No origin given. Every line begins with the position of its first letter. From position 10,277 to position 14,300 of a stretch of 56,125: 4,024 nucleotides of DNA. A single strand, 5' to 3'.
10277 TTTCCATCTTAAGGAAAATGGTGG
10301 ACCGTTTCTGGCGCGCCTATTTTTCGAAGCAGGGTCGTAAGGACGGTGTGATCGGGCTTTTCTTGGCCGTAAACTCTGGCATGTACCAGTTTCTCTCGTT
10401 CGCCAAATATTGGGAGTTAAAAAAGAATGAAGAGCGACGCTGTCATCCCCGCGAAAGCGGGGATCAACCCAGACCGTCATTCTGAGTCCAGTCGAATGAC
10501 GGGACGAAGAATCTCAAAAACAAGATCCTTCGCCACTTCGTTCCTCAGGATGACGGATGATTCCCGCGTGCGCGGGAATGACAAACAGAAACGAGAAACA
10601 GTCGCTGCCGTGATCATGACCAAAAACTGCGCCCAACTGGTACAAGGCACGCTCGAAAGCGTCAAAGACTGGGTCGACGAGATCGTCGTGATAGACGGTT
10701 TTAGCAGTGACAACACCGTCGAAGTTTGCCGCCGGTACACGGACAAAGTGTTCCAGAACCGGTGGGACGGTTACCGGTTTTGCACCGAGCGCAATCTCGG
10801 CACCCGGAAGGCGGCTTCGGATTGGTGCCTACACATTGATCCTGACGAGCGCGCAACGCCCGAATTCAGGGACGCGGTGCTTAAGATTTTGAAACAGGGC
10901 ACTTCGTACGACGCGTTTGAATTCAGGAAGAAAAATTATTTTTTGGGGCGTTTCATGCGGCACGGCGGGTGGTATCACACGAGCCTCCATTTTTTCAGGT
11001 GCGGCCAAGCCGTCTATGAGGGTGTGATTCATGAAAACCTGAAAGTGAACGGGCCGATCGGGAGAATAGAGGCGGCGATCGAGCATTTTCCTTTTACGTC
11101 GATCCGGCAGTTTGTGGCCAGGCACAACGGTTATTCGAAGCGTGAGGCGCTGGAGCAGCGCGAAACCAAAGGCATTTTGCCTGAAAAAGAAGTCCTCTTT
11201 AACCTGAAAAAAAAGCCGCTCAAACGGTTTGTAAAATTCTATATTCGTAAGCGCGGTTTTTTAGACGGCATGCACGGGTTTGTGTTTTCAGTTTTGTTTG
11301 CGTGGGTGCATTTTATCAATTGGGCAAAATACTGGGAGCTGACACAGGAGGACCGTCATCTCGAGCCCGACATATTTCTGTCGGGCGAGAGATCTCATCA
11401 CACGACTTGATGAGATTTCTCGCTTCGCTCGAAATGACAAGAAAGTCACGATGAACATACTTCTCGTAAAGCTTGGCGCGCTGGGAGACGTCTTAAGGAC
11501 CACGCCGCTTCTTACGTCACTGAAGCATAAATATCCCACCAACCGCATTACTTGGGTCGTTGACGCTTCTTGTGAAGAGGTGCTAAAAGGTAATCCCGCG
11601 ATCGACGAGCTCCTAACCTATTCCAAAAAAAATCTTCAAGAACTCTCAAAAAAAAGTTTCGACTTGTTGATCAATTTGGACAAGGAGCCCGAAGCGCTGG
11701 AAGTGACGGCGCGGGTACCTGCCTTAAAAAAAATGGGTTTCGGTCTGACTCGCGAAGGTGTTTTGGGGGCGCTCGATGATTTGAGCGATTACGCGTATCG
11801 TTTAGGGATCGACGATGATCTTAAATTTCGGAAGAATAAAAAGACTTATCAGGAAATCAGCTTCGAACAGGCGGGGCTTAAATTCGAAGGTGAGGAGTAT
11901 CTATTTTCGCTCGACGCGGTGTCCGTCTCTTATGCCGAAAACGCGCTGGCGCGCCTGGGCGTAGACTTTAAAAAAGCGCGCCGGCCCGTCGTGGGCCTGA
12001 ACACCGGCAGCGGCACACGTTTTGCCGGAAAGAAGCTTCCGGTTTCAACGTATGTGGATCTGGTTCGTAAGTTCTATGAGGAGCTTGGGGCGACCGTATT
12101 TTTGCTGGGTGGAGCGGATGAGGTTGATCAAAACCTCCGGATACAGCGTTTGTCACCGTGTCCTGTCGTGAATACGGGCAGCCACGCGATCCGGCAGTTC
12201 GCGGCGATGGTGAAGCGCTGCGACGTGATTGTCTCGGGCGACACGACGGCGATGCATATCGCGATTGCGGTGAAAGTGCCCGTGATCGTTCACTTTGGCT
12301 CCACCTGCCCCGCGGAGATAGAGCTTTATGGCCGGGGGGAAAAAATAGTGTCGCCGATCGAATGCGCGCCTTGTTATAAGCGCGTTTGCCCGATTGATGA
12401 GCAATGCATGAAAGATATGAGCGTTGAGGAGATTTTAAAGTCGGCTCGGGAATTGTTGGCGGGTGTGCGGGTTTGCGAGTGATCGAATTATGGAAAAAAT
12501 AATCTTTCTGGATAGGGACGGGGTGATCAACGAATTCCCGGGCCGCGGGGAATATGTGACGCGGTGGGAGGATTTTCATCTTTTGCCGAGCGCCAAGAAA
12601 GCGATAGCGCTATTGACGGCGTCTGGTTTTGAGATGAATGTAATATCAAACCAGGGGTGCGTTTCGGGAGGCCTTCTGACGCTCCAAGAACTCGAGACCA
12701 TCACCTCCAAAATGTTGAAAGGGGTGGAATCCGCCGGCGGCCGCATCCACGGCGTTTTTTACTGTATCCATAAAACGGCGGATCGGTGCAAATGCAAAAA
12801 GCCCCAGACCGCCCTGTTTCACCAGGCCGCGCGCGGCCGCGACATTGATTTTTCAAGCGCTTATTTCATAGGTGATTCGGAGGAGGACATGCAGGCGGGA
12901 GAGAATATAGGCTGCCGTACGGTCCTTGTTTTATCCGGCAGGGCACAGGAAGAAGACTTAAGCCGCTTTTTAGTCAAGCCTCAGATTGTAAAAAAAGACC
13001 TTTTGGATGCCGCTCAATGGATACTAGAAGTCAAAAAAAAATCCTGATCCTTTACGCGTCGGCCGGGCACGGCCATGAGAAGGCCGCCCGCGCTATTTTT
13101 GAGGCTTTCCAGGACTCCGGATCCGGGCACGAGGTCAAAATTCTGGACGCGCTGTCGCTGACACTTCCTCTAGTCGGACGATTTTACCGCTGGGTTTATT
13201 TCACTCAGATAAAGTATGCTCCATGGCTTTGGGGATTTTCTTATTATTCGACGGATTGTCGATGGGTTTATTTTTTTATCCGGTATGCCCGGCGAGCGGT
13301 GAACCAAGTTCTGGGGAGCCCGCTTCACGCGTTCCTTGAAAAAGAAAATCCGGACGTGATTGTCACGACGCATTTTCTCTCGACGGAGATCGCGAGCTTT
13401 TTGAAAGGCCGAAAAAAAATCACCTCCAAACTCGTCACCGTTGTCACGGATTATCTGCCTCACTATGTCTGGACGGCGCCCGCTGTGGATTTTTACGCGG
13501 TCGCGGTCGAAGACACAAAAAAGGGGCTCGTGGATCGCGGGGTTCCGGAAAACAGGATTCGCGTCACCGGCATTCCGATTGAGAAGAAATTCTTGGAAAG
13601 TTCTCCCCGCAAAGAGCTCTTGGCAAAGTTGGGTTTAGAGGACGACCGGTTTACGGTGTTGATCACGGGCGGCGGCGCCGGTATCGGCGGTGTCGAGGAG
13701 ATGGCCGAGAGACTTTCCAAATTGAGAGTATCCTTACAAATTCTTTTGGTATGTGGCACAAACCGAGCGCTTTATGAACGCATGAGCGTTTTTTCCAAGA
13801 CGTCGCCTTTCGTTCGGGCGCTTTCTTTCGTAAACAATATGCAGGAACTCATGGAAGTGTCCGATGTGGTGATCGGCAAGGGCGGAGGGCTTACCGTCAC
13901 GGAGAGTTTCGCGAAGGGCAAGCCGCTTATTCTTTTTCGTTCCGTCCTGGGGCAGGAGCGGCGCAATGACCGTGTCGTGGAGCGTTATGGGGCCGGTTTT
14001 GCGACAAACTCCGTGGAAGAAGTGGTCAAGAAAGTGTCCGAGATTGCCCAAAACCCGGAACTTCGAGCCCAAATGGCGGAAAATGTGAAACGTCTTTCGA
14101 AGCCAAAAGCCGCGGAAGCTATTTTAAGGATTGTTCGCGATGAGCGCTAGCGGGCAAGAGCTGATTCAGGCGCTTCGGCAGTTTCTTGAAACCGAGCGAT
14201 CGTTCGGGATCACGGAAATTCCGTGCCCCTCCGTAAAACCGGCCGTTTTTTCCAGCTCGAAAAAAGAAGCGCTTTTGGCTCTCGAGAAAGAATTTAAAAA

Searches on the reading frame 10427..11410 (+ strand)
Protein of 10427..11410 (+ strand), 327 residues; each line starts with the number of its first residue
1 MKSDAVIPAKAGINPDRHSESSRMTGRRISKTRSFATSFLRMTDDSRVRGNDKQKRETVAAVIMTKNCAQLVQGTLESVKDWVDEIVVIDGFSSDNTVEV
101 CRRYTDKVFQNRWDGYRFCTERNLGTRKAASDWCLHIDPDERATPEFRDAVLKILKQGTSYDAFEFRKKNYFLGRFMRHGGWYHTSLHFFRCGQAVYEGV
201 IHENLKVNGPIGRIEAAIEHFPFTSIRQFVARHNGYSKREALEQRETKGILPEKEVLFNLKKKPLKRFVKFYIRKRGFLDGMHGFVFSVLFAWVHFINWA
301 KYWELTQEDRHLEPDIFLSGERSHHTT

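Call 82: search_protein_families(library=pfam, proteins=[window:10427-11410:+], max_evalue=0.000001)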
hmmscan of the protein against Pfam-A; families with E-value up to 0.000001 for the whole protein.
window:10427-11410:+ (327 aa): 1 family
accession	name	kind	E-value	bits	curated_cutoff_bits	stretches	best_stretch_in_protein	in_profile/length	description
PF00535.33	Glycos_transf_2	-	5.3e-14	52.9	23.3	1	62-182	3-131/168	Glycosyl transferase family 2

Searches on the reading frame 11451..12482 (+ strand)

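Call 83: search_protein_families(library=pfam, proteins=[window:11451-12482:+], max_evalue=0.000001)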
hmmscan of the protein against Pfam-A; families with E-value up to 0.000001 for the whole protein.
window:11451-12482:+ (343 aa): 1 family
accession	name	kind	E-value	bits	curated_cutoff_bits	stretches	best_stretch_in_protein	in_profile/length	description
PF01075.23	Glyco_transf_9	-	2.1e-18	67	22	1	63-316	6-244/247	Glycosyltransferase family 9 (heptosyltransferase)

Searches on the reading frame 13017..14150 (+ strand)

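Call 83: search_protein_families(library=pfam, proteins=[window:13017-14150:+], max_evalue=0.000001)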
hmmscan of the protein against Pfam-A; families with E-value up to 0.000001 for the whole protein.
window:13017-14150:+ (377 aa): 4 families
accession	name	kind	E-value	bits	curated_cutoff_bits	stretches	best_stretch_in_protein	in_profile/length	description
PF06925.17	MGDG_synth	-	1.3e-31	110.4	25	1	20-188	1-169/169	Monogalactosyldiacylglycerol (MGDG) synthase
PF04101.22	Glyco_tran_28_C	-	2.7e-16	60.5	22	1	213-367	1-164/166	Glycosyltransferase family 28 C-terminal domain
PF02350.25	Epimerase_2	-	2.4e-08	33.7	30.6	1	159-373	125-346/347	UDP-N-acetylglucosamine 2-epimerase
PF00534.26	Glycos_transf_1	-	1.3e-07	31.8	26.4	1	203-358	7-170/172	Glycosyl transferases group 1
